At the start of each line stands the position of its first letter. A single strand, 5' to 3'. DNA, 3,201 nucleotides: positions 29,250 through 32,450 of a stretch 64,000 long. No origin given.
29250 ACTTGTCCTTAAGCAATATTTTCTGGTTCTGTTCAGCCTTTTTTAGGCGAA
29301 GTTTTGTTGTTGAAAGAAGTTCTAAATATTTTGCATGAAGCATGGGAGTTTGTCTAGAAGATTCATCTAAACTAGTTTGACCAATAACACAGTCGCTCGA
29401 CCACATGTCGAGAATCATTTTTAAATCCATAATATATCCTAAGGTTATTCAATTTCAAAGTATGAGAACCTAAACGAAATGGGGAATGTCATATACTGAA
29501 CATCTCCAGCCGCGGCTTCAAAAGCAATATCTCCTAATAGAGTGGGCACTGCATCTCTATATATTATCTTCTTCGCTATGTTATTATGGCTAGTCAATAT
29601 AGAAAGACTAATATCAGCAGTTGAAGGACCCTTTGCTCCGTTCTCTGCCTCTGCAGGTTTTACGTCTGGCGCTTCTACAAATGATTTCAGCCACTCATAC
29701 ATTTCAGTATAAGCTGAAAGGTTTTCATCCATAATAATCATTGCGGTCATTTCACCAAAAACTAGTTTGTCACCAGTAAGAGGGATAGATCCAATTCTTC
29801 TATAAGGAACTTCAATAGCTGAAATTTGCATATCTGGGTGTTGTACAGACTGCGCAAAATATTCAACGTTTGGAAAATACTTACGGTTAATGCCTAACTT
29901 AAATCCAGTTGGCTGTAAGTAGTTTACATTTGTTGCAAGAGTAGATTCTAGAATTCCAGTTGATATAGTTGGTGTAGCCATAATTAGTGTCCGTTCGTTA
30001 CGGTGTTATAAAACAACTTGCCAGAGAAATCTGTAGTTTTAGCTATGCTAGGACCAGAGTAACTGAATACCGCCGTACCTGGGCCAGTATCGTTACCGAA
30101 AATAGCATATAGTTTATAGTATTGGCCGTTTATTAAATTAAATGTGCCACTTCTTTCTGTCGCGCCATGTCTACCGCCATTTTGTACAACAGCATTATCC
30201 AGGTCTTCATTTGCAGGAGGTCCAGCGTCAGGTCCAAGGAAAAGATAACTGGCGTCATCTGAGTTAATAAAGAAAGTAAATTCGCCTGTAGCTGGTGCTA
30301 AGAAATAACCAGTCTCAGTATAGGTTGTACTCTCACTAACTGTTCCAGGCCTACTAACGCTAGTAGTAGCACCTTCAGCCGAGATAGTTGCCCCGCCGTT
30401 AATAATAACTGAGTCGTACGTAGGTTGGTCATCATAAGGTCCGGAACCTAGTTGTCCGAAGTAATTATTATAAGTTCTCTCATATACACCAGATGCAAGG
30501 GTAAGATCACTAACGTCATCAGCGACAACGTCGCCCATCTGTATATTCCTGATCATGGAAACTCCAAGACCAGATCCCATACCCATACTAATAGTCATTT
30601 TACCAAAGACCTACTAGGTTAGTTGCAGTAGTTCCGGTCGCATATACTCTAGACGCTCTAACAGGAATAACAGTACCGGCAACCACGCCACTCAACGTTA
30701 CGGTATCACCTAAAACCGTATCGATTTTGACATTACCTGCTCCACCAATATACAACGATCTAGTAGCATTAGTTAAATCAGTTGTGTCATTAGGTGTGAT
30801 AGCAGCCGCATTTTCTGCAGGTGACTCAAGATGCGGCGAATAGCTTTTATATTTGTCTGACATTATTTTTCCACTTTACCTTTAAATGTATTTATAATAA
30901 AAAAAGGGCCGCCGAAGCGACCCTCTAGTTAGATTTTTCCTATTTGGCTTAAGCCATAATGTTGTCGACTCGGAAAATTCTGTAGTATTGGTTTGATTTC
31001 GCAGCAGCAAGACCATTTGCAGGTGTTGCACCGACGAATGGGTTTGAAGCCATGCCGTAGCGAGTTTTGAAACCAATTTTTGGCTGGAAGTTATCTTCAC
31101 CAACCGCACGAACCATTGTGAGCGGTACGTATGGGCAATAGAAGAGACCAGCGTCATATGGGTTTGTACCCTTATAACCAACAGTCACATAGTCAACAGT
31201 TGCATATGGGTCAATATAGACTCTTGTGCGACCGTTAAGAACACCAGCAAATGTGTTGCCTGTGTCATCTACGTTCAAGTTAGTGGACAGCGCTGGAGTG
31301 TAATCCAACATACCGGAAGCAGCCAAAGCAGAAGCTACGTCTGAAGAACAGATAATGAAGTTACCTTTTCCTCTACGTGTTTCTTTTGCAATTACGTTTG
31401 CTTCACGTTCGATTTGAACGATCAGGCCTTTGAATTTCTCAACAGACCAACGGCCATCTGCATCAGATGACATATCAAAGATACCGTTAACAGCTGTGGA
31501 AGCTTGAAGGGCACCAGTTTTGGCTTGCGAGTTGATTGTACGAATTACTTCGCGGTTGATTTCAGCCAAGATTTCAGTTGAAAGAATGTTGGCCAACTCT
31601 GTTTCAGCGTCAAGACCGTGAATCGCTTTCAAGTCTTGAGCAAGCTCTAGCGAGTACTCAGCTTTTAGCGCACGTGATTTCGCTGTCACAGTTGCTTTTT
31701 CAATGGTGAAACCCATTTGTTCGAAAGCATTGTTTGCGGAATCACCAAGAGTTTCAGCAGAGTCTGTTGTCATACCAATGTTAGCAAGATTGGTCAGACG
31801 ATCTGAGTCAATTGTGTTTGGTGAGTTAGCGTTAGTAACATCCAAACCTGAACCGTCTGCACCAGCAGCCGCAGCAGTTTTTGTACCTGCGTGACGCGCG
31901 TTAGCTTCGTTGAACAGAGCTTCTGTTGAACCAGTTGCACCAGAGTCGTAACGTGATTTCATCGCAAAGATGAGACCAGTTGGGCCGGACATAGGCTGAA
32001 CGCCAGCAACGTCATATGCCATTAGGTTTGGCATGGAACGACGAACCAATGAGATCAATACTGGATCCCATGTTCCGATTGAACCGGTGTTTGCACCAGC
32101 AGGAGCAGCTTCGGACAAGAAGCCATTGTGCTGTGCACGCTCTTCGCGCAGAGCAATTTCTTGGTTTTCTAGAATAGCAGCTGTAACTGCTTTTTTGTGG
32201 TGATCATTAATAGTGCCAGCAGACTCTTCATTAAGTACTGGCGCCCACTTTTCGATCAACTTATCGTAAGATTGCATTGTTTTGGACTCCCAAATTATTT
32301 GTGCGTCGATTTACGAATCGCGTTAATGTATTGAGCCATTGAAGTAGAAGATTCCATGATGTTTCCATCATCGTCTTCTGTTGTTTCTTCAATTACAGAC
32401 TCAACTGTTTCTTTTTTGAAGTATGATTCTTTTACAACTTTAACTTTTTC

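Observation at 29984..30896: RcGTA-type head-spike module (base plus lectin fibre) on a T4-like capsid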

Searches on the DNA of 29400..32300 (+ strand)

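Call 10: search_dna_similar(query=window:29400-32300:+, collection=phages, mode=near, max_rows=20)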
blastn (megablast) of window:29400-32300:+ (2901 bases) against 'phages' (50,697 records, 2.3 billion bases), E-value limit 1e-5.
Records with a match: 8; places in all: 8; records where one place covers at least 80% of the query: 0.
Best place of each record, by identity: 60-80% 8.
By first word of the organism name: Synechococcus 7; Phage 1.
By host as written in the record: - 7; Synechococcus sp. WH7803 1.
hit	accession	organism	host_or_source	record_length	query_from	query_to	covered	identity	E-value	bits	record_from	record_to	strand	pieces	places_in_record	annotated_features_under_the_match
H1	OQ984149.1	Phage C48C1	-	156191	1631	2330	24%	74.9%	7e-79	302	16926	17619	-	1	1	major head protein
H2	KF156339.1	Synechococcus phage S-MbCM25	Synechococcus sp. WH7803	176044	1645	1784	5%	78.3%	2e-14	88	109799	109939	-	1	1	precursor of head vertex protein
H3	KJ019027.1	Synechococcus phage S-MbCM6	-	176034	1645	1784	5%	78.3%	2e-14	88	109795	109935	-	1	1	head vertex precursor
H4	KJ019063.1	Synechococcus phage S-MbCM6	-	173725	1645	1784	5%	78.3%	2e-14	88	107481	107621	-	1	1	head vertex precursor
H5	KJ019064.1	Synechococcus phage S-MbCM6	-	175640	1645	1784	5%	78.3%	2e-14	88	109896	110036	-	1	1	head vertex precursor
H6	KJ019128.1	Synechococcus phage S-MbCM6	-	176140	1645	1784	5%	78.3%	2e-14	88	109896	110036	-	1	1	head vertex precursor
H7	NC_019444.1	Synechococcus phage S-MbCM6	-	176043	1645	1784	5%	78.3%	2e-14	88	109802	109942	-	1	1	major head protein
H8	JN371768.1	Synechococcus phage S-MbCM6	-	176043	1645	1784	5%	78.3%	2e-14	88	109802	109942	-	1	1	head vertex gp24 precursor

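Call 12: get_annotated_region(hit=H1, flank=5000)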
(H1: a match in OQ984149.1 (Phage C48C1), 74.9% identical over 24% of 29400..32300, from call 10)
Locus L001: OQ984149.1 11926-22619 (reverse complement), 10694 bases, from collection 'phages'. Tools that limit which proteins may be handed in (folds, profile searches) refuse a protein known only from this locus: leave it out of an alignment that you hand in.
description: Phage C48C1, complete genome.
organism: Phage C48C1 (NCBI taxid 3053735)
taxonomy: Viruses; Duplodnaviria; Heunggongvirae; Uroviricota; Caudoviricetes; Kyanoviridae
host: -; source: -; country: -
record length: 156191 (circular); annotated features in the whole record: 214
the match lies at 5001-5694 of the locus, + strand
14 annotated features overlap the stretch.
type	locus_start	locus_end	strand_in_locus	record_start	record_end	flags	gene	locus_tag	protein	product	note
CDS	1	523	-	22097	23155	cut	-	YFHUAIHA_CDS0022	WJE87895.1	SbcD-like subunit of palindrome specific endonuclease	-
CDS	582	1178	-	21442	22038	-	-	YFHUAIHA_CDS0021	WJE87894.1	late sigma transcription factor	-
CDS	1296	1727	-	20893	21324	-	-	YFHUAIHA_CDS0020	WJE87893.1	hypothetical protein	-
CDS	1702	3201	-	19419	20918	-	-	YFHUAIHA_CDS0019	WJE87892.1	DNA helicase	-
CDS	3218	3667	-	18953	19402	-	-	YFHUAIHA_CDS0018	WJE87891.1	UvsY-like recombination mediator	-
CDS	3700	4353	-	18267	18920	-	-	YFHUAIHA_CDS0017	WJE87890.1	hypothetical protein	-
CDS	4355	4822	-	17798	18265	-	-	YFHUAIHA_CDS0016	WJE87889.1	tail tube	-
CDS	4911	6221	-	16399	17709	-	-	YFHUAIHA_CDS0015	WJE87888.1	major head protein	-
CDS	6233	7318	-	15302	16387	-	-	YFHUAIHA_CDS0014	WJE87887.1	head scaffolding protein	-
CDS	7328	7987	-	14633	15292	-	-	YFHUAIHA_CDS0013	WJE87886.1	head maturation protease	-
CDS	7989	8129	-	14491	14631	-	-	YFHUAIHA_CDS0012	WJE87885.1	hypothetical protein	-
CDS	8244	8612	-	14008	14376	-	-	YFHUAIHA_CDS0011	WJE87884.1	hypothetical protein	-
CDS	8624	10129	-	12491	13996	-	-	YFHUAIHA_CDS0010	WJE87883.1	portal protein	-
CDS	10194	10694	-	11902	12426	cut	-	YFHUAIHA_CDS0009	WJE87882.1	tail tube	-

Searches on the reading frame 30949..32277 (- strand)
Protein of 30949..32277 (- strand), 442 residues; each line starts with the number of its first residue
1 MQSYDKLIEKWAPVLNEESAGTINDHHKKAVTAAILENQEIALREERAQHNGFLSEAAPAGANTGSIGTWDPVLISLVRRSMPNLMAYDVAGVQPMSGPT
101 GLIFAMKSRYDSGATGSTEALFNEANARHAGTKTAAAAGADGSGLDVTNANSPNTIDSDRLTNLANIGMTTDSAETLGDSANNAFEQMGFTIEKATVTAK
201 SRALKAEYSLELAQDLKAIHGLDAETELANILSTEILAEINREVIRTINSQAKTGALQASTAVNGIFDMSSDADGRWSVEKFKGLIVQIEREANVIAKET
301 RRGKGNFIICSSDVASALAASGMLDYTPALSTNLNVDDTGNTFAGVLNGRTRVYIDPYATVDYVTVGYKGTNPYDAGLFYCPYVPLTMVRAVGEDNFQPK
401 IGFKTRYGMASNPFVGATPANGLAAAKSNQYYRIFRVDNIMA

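Call 6: search_protein_families(library=pfam, proteins=[window:30949-32277:-], max_evalue=1)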
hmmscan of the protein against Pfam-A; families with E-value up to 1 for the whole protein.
window:30949-32277:- (442 aa): 1 family
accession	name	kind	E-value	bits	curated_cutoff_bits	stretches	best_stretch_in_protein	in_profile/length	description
PF07068.17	Gp23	-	2.5e-147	491.7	24.4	1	68-437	2-376/376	Major capsid protein Gp23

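Call 7: search_protein_families(library=phrogs, proteins=[window:30949-32277:-], max_evalue=0.1)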
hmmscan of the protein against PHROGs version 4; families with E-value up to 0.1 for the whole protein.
window:30949-32277:- (442 aa): 4 families
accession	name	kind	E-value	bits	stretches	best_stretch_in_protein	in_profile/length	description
phrog_138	-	head and packaging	4.2e-163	544.5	1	4-441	3-444/444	major head protein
phrog_20655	-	head and packaging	0.0014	18.2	1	180-328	279-424/534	major head protein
phrog_12830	-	head and packaging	0.0023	19.3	1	75-104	97-126/128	major head protein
phrog_1014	-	unknown function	0.0033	17.1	1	188-388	322-519/567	-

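Call 65: find_related_loci(query=window:30949-32277:-, collection=viral_contigs, flank=4000)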
Query window:30949-32277:- (442 aa) in viral_contigs; peptide patterns used: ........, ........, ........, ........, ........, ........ (x = any residue, [..] = any of these).
598 stretches matched a pattern (row limit reached: there are more); 598 encode a relative of the query (tblastn E <= 1e-3); the best 80 are kept; 80 distinct loci.
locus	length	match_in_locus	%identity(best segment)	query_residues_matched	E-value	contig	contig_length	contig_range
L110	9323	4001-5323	92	1-442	0e+0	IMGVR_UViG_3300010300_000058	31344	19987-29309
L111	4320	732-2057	91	1-442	0e+0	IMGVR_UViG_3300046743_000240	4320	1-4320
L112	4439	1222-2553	91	1-442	0e+0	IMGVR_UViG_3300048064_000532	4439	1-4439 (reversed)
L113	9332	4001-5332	89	1-442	0e+0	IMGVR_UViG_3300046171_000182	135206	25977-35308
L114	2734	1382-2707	86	2-441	0e+0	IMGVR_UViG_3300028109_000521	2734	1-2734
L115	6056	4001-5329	84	1-441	0e+0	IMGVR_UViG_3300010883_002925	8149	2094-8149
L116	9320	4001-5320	84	1-441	0e+0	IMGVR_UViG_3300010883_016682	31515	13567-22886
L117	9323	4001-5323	83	1-441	0e+0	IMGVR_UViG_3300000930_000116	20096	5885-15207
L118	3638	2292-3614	81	2-442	0e+0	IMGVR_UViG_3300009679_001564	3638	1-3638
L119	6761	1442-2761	81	2-441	0e+0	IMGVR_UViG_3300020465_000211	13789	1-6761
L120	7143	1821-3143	81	1-442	0e+0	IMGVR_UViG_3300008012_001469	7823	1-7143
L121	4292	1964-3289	79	2-442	0e+0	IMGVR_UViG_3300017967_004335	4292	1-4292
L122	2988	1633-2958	82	1-442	0e+0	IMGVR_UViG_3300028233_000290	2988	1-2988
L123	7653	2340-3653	80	1-441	0e+0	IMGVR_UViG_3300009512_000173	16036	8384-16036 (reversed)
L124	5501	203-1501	79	3-441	0e+0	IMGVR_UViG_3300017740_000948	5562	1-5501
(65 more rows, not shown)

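Call 72: search_solved_structures(query=window:30949-32277:-, max_evalue=0.01)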
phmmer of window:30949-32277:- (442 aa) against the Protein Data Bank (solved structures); distinct sequences matched with E-value up to 0.01: 7.
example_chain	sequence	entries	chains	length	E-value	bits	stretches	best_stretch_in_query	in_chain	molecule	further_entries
6uzc_a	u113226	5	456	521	2.1e-86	294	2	141-418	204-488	Major capsid protein | gp23, major capsid protein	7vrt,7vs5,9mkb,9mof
8t9r_A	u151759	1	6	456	5.1e-85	289.4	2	141-418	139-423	Mature major capsid protein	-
8gmo_0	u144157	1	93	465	1.3e-84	288.1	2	156-418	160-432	Mature major capsid protein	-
5vf3_A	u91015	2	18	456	1.9e-84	287.6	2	141-418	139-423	Major capsid protein | Mature major capsid protein gp23*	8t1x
1yue_A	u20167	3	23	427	1e-17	67.8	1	167-417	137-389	Head vertex protein Gp24 | Capsid vertex protein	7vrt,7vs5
8gmo_A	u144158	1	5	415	1.6e-17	67.1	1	167-417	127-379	Mature capsid vertex protein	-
5vf3_a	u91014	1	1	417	1.6e-17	67.1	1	167-417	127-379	Capsid vertex protein gp24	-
